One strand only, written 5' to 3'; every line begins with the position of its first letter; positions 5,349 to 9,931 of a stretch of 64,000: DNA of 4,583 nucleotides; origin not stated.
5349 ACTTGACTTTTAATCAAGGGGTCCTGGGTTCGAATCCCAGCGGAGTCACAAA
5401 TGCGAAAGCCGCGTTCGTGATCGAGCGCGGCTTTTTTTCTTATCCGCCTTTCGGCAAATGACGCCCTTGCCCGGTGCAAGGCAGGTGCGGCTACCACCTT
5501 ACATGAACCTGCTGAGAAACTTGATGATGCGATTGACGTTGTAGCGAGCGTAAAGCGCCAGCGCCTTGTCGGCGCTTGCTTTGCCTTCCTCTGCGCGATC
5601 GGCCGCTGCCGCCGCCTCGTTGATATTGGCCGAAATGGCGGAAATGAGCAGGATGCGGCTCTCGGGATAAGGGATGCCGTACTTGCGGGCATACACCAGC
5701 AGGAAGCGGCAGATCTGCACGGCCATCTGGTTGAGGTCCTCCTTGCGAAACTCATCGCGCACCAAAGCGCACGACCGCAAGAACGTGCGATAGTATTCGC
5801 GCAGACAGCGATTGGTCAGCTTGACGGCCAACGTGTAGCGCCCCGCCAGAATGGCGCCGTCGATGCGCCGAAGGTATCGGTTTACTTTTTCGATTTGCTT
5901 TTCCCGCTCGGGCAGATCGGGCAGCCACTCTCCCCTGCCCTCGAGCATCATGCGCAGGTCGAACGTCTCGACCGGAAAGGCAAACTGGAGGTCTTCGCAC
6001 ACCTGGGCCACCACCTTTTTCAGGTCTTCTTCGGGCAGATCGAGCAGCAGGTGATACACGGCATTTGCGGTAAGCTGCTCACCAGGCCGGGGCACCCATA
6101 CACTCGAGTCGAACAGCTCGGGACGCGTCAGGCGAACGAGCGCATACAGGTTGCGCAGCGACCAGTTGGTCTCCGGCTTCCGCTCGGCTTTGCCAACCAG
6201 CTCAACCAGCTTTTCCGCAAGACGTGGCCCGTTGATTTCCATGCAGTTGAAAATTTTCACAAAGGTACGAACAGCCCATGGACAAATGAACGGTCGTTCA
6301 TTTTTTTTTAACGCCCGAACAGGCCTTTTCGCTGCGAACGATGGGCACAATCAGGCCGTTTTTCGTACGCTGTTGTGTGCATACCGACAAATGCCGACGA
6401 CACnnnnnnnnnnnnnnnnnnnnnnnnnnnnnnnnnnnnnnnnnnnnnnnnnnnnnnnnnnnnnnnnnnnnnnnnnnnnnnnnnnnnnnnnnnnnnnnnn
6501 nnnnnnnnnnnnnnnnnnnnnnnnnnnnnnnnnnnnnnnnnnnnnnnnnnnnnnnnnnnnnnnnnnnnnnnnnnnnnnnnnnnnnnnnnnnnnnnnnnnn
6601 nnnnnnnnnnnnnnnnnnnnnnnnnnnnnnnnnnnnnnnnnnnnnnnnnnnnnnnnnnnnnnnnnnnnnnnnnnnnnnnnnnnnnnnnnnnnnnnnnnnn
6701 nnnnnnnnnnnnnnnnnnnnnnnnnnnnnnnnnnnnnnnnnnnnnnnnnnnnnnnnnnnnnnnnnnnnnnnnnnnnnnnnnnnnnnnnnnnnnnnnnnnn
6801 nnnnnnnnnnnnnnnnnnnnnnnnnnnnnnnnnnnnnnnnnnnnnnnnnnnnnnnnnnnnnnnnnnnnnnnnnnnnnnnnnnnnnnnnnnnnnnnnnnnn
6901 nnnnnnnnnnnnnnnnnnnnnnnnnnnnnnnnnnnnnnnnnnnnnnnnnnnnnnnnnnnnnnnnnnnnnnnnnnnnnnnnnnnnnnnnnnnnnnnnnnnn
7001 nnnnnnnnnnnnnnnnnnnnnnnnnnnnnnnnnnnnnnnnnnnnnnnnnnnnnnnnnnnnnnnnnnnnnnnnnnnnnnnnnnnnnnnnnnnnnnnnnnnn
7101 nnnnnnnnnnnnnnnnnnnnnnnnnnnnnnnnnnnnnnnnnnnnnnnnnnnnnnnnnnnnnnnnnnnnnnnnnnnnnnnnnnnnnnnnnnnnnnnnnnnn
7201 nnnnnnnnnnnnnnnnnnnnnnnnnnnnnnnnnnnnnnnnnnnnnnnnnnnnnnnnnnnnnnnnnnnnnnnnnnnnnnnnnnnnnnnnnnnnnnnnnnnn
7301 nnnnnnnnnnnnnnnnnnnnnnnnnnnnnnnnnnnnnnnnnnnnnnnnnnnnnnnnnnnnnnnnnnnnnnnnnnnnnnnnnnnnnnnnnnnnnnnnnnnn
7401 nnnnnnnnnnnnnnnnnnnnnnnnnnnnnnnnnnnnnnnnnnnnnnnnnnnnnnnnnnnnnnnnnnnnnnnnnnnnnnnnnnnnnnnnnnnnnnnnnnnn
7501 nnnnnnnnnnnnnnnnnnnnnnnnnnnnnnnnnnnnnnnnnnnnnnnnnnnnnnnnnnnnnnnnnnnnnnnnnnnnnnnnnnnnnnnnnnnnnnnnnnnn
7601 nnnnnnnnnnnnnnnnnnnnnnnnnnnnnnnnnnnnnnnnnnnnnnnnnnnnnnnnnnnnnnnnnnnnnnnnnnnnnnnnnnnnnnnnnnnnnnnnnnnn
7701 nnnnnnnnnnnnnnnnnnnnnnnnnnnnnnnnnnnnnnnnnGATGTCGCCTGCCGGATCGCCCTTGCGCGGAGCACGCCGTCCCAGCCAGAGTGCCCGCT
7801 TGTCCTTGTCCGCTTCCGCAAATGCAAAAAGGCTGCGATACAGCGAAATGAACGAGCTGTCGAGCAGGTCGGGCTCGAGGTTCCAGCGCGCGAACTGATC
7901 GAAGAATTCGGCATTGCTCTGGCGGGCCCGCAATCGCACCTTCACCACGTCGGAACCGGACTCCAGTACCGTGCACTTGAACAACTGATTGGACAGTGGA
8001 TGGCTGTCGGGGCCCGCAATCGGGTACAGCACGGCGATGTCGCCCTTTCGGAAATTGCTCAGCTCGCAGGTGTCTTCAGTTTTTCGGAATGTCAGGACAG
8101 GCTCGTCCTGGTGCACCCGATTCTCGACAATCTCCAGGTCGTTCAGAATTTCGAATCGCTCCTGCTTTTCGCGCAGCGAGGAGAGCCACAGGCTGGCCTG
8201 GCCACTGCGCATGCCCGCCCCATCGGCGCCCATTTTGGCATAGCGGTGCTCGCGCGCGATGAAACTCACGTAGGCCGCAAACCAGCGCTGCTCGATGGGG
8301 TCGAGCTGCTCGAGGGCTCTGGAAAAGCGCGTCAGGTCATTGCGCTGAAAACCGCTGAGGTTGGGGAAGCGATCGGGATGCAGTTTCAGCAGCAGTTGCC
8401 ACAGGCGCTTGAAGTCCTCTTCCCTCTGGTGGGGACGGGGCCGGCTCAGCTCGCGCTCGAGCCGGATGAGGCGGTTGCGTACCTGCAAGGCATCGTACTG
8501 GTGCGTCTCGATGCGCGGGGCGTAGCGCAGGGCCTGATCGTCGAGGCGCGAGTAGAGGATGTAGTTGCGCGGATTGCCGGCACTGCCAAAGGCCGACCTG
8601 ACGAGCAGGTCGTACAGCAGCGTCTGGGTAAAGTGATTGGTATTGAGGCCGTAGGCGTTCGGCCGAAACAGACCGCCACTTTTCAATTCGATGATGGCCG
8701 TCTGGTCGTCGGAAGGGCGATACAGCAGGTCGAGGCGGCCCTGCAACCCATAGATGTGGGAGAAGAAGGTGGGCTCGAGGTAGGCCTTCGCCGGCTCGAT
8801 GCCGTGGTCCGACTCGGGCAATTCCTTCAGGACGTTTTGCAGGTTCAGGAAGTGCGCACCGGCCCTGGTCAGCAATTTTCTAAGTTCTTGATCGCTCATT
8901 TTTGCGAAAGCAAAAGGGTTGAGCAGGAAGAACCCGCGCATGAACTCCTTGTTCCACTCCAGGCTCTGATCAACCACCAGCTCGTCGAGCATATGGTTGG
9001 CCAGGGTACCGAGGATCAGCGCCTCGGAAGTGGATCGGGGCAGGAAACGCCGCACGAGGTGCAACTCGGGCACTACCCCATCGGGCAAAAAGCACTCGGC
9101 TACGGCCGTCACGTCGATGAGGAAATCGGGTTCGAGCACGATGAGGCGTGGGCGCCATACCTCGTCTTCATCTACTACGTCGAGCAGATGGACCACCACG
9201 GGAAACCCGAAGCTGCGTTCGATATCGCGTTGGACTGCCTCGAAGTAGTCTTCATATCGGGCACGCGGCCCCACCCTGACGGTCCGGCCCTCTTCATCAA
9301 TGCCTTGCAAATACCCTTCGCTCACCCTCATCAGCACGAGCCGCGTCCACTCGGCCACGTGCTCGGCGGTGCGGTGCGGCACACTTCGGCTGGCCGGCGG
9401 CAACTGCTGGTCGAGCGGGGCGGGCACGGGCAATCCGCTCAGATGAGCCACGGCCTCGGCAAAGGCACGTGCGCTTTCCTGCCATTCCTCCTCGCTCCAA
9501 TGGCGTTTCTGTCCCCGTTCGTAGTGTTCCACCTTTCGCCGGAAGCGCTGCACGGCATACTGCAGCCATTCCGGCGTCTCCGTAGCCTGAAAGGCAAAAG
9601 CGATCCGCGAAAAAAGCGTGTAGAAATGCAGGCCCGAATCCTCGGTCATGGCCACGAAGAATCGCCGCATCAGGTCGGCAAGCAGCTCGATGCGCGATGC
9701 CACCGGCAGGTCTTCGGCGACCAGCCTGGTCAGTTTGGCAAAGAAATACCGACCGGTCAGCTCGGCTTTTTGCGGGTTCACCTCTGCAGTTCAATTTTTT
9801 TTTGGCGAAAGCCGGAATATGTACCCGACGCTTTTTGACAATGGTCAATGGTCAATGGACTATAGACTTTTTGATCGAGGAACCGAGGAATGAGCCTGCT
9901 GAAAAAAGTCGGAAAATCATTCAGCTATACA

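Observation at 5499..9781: tRNA-Lys-adjacent pair: a PD-(D/E)XK nuclease + Upf1/Dna2-like helicase (1125 aa) with an unrecognisable 247-aa partner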

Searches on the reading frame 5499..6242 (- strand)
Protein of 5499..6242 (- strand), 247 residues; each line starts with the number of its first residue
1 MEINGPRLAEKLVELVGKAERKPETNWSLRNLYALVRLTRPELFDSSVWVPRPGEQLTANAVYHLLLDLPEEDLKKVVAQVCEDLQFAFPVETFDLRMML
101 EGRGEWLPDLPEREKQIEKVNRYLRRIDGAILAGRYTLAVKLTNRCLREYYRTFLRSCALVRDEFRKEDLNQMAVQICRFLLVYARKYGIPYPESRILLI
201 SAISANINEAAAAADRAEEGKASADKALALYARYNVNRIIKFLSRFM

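Call 32: find_homologous_proteins(query=window:5499-6242:-, max_evalue=0.01)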
Query window:5499-6242:- (247 aa): 13 proteins with E <= 0.01 among 1242 candidates.
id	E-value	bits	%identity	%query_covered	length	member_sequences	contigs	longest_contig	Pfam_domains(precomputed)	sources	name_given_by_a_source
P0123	2.9e-158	542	100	100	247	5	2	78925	-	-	-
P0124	4.2e-135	467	85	100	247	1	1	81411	-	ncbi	-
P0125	7.8e-127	440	79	100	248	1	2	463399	-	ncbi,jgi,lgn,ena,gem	-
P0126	1.6e-46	177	40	100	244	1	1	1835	-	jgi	-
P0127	4.3e-44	169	41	100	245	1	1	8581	-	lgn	-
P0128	3.6e-43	166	41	100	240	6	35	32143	-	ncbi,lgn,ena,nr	ncbi:MAG: hypothetical protein KDC32_26345 [Saprospiraceae bacterium]|nr:hypothetical protein [Sapro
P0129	2.0e-40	157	40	100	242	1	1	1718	-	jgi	jgi:hypothetical protein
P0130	4.7e-40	156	40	100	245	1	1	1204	-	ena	-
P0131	1.5e-36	144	37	100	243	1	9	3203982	-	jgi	jgi:hypothetical protein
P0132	3.8e-36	143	37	100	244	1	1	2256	-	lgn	-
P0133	7.6e-35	139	40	89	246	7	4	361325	-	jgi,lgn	jgi:hypothetical protein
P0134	2.9e-34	137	38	100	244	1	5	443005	-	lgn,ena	-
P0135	7.9e-32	129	41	89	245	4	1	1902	-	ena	-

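Call 34: find_encoding_contigs(protein=P0131, flank=8000, max_places=2)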
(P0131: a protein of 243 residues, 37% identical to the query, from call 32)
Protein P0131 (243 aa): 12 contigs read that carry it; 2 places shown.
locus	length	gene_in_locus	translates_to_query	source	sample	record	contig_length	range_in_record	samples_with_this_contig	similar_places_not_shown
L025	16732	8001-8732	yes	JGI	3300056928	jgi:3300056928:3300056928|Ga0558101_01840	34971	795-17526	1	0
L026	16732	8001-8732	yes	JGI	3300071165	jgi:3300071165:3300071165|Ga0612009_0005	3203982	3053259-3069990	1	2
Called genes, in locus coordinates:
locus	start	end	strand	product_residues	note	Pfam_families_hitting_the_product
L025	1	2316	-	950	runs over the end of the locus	PF02463:SMC_N (faint), PF13191:AAA_16 (faint), PF13481:AAA_25 (faint), PF13555:AAA_29 (faint), PF20703:nSTAND1 (faint), PF20720:nSTAND3 (faint), PF17760:UvrA_inter, PF17755:UvrA_DNA-bind, +4 more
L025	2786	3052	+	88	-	-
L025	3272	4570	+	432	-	-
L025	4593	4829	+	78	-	-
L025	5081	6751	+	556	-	PF01268:FTHFS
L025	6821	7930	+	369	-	PF01656:CbiA, PF13500:AAA_26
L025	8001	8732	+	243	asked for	-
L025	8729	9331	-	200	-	-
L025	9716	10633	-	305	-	PF00248:Aldo_ket_red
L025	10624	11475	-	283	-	PF01113:DapB_N (faint), PF01370:Epimerase (weak), PF04321:RmlD_sub_bind (faint), PF05368:NmrA, PF13460:NAD_binding_10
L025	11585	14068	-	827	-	PF17764:PriA_3primeBD, PF00270:DEAD, PF04851:ResIII, PF13604:AAA_30 (faint), PF18319:Zn_ribbon_PriA, PF00271:Helicase_C (weak), PF18074:PriA_C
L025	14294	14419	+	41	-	-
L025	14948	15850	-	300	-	PF00850:Hist_deacetyl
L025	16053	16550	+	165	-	-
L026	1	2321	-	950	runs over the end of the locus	PF02463:SMC_N (faint), PF13191:AAA_16 (faint), PF13481:AAA_25 (faint), PF13555:AAA_29 (faint), PF20703:nSTAND1 (faint), PF20720:nSTAND3 (faint), PF17760:UvrA_inter, PF17755:UvrA_DNA-bind, +4 more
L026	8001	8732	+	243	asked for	-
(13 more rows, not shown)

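Call 35: find_encoding_contigs(protein=P0128, flank=8000, max_places=2)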
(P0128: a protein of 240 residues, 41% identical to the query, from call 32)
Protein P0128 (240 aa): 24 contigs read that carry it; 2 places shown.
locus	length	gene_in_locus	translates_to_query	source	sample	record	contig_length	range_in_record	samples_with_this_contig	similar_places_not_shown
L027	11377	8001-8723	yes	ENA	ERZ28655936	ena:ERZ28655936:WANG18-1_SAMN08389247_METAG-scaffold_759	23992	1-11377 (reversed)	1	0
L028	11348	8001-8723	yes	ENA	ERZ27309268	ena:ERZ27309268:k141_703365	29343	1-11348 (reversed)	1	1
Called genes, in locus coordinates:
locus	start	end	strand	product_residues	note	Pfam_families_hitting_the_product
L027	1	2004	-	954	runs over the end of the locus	PF02463:SMC_N (weak), PF03193:RsgA_GTPase (faint), PF13476:AAA_23 (faint), PF13481:AAA_25 (faint), PF20703:nSTAND1 (faint), PF20720:nSTAND3 (faint), PF17760:UvrA_inter, PF17755:UvrA_DNA-bind, +5 more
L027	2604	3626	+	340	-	PF00291:PALP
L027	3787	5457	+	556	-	PF01268:FTHFS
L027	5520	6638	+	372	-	PF01656:CbiA, PF13500:AAA_26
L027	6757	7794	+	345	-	PF04116:FA_hydroxylase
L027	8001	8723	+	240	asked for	-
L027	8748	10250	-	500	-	PF00144:Beta-lactamase, PF14534:DUF4440 (weak)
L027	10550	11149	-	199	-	-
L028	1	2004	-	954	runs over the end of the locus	PF02463:SMC_N (weak), PF03193:RsgA_GTPase (faint), PF13476:AAA_23 (faint), PF13481:AAA_25 (faint), PF20703:nSTAND1 (faint), PF20720:nSTAND3 (faint), PF17760:UvrA_inter, PF17755:UvrA_DNA-bind, +5 more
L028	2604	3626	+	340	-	PF00291:PALP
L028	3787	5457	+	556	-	PF01268:FTHFS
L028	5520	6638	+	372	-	PF01656:CbiA, PF13500:AAA_26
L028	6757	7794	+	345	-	PF04116:FA_hydroxylase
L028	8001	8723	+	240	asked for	-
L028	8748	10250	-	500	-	PF00144:Beta-lactamase, PF14534:DUF4440 (weak)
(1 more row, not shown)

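Call 36: find_encoding_contigs(protein=P0134, flank=8000, max_places=2)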
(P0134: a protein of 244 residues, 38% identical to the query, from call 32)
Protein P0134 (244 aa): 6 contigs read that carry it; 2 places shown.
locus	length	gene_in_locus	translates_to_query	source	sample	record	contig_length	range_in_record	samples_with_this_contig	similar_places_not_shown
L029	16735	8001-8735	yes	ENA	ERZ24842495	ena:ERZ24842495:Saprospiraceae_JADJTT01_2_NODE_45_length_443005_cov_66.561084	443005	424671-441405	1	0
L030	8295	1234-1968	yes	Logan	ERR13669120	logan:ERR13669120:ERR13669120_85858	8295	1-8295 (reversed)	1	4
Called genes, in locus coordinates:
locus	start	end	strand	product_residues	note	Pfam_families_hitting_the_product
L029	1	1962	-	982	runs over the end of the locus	PF00005:ABC_tran (faint), PF02463:SMC_N (faint), PF03193:RsgA_GTPase (faint), PF06745:ATPase (faint), PF13175:AAA_15 (faint), PF13481:AAA_25 (faint), PF17760:UvrA_inter, PF17755:UvrA_DNA-bind, +6 more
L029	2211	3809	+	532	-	PF18962:Por_Secre_tail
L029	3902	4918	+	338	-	PF00291:PALP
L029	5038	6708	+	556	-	PF01268:FTHFS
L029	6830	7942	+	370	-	PF01656:CbiA, PF13500:AAA_26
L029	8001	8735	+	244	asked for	-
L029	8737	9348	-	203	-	-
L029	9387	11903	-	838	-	PF13620:CarboxypepD_reg, PF13715:CarbopepD_reg_2, PF18939:DUF5686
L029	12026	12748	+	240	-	PF13568:OMP_b-brl_2 (weak)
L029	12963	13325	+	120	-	PF20409:SnoaL_5, PF12680:SnoaL_2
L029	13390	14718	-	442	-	PF13173:AAA_14, PF13635:DUF4143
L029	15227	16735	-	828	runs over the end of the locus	PF17764:PriA_3primeBD, PF00270:DEAD, PF04851:ResIII, PF18319:Zn_ribbon_PriA, PF00271:Helicase_C (weak), PF18074:PriA_C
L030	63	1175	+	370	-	PF01656:CbiA, PF13500:AAA_26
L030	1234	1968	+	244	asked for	-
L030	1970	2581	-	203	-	-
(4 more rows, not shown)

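Call 50: search_protein_families(library=phrogs, proteins=[window:5499-6242:-], max_evalue=0.01)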
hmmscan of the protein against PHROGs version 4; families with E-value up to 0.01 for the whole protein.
window:5499-6242:- (247 aa): 0 families

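Call 66: search_solved_structures(query=A3, max_evalue=10)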
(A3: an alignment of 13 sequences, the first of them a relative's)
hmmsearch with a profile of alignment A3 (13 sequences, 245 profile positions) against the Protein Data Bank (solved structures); distinct sequences matched with E-value up to 10: 0.

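Call 73: predict_structure(alignment_id=A3)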
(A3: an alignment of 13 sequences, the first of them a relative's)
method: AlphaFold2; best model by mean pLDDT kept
length: 247 residues; sequences in the alignment: 13
mean_pLDDT: 63.0   pTM: 0.46
mean pLDDT of the five models: 63.0, 62.6, 61.2, 60.4, 60.0
residues with pLDDT >= 90: 45; 70-90: 53; 50-70: 48; < 50: 101
segments of 3 or more residues with pLDDT < 50: 105-114, 134-136, 157-165, 169-172, 180-208, 210-247
pLDDT, mean of each block of 10 residues (from residue 1): 81 93 86 92 81 84 92 91 80 77 50 50 58 50 59 50 47 50 45 44 48 45 41 40 31
secondary structure, 60 per line:
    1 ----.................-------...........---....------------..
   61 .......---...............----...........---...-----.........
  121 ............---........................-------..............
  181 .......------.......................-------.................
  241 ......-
elements in order: H5-21 H29-39 H43-46 H59-67 H71-85 H90-100 H112-132 H136-159 H167-187 H194-216 H224-246

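Call 75: fold_search(model_id=the predicted structure, library=pdb)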
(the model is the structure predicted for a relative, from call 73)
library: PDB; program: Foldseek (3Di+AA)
matches with E <= 10: 35; with E <= 0.001: 0
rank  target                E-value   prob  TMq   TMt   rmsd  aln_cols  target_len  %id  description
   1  6hem                  2.6e+00  0.06  0.17  0.15  20.2       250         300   13  Structure of the C-terminal domain of USP25 (748-1048) (released 2019-03-27)
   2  6hax_E                2.8e+00  0.11  0.16  0.29  11.1       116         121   13  Crystal structure of PROTAC 2 in complex with the bromodomain of human SMARCA2 and pVHL:ElonginC:ElonginB (released 2019-06-12)
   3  7z78_C                2.8e+00  0.09  0.15  0.29  11.5       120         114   13  Crystal structure of compound 4 in complex with the bromodomain of human SMARCA2 and pVHL:ElonginC:ElonginB (released 2022-09-14)
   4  6hr2_E                3.5e+00  0.10  0.17  0.31  11.1       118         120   14  Crystal structure of PROTAC 2 in complex with the bromodomain of human SMARCA4 and pVHL:ElonginC:ElonginB (released 2019-06-12)
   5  9e1k_C                4.1e+00  0.08  0.16  0.30  11.3       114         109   13  Discovery of Potent, Highly Selective and Efficacious SMARCA2 Degraders - Compound 11 (released 2024-12-18)
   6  9e31_A                4.1e+00  0.08  0.15  0.28  11.7       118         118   14  Discovery of Potent, Highly Selective and Efficacious SMARCA2 Degraders - Compound 6 (released 2024-12-18)
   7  3f3f_C                4.1e+00  0.03  0.16  0.10  19.4       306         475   11  Crystal structure of the nucleoporin pair Nup85-Seh1, space group P21 (released 2009-04-07)
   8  9dty_A                4.5e+00  0.08  0.16  0.32  10.7       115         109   13  Crystal structure of PRT3789 in complex with the bromodomain of human BRM (SMARCA2) and pVHL:ElonginC:ElonginB (released 2025-10-01)
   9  2qqy                  4.8e+00  0.08  0.18  0.31  18.7       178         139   13  Crystal structure of ferritin like, diiron-carboxylate proteins from Bacillus anthracis str. Ames (released 2007-08-14)
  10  9mr9_E                4.8e+00  0.07  0.15  0.29  11.8       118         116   14  Crystal structure of AU-15330 in complex with the bromodomain of human BRM (SMARCA2) and pVHL:ElonginC:ElonginB (released 2025-10-08)
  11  6hr2_A                5.0e+00  0.08  0.17  0.31  10.2       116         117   15  Crystal structure of PROTAC 2 in complex with the bromodomain of human SMARCA4 and pVHL:ElonginC:ElonginB (released 2019-06-12)
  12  6hax_A                5.3e+00  0.07  0.16  0.30  11.2       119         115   13  Crystal structure of PROTAC 2 in complex with the bromodomain of human SMARCA2 and pVHL:ElonginC:ElonginB (released 2019-06-12)
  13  7v1m_H                5.3e+00  0.05  0.17  0.20  13.4       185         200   12  Structural basis for the co-chaperone relationship of sNASP and ASF1b (released 2022-04-20)
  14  9qqr_A                5.3e+00  0.04  0.18  0.15  24.5       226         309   12  S.aureus ClpC decameric resting state (released 2025-07-30)
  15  3gb8_A                5.5e+00  0.02  0.16  0.07  19.1       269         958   12  Crystal structure of CRM1/Snurportin-1 complex (released 2009-03-31)
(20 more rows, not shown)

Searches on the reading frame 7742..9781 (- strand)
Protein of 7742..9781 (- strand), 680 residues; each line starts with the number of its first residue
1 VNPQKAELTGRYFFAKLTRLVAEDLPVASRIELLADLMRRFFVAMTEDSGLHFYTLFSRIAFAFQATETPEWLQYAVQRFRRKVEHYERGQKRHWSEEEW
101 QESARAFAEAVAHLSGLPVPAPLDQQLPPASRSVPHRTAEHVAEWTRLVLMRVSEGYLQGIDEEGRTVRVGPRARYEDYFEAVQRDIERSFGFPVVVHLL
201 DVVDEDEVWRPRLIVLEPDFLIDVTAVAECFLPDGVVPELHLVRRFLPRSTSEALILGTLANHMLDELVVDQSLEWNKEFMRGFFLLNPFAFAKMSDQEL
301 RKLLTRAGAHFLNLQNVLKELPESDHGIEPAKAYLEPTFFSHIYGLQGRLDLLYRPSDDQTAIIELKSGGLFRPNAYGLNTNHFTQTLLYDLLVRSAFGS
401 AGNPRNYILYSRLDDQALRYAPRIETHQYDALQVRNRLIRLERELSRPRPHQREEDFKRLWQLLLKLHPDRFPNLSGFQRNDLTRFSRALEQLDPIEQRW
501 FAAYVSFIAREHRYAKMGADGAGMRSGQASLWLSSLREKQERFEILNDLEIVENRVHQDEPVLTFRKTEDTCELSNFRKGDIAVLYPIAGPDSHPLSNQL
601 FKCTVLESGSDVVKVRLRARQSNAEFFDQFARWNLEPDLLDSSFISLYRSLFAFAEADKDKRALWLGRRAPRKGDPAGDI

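Call 45: search_protein_representatives(protein=window:7742-9781:-)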
Query: 680 residues. Proteins with E-value up to 0.001 (for the whole library): 1150; up to 1e-10: 975; up to 1e-30: 685. The best 150 are listed.
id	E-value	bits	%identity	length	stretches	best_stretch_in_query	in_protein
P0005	2.2e-290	981.5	66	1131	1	1-676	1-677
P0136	6.3e-144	497.5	42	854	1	10-675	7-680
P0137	1.0e-134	467.1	41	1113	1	11-677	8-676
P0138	7.0e-134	464.3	42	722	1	13-666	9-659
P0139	9.8e-132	457.2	42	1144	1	29-671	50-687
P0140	2.1e-131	456.1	41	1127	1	10-673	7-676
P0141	2.1e-129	449.5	39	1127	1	32-677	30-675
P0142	2.6e-128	445.9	39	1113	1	23-660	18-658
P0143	8.2e-128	444.2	39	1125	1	10-675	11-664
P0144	2.1e-127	442.9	39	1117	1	8-671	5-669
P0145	6.7e-126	437.9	38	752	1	11-672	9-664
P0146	1.1e-124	433.9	38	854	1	20-674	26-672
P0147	1.9e-124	433.1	40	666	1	13-657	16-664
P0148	4.9e-124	431.8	40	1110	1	37-672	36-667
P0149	1.1e-122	427.3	37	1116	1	10-675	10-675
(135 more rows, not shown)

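Call 50: search_protein_families(library=phrogs, proteins=[window:7742-9781:-], max_evalue=0.01)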
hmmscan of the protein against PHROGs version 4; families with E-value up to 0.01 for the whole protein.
window:7742-9781:- (680 aa): 0 families

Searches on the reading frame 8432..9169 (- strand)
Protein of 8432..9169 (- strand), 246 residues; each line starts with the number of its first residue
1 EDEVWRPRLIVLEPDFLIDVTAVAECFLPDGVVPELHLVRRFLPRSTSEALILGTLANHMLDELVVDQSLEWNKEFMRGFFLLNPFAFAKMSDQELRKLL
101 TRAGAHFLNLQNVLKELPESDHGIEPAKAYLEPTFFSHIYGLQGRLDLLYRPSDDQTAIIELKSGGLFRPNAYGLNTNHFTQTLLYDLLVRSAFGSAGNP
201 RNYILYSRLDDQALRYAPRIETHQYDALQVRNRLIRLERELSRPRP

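Call 61: search_protein_families(library=pfam, proteins=[window:8432-9169:-], max_evalue=1)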
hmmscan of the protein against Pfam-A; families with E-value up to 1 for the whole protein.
seq(246 aa): 1 family
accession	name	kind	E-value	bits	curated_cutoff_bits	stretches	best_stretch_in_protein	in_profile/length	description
PF08696.17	Dna2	-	0.0073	16.5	22.4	1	8-77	46-111/204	DNA replication factor Dna2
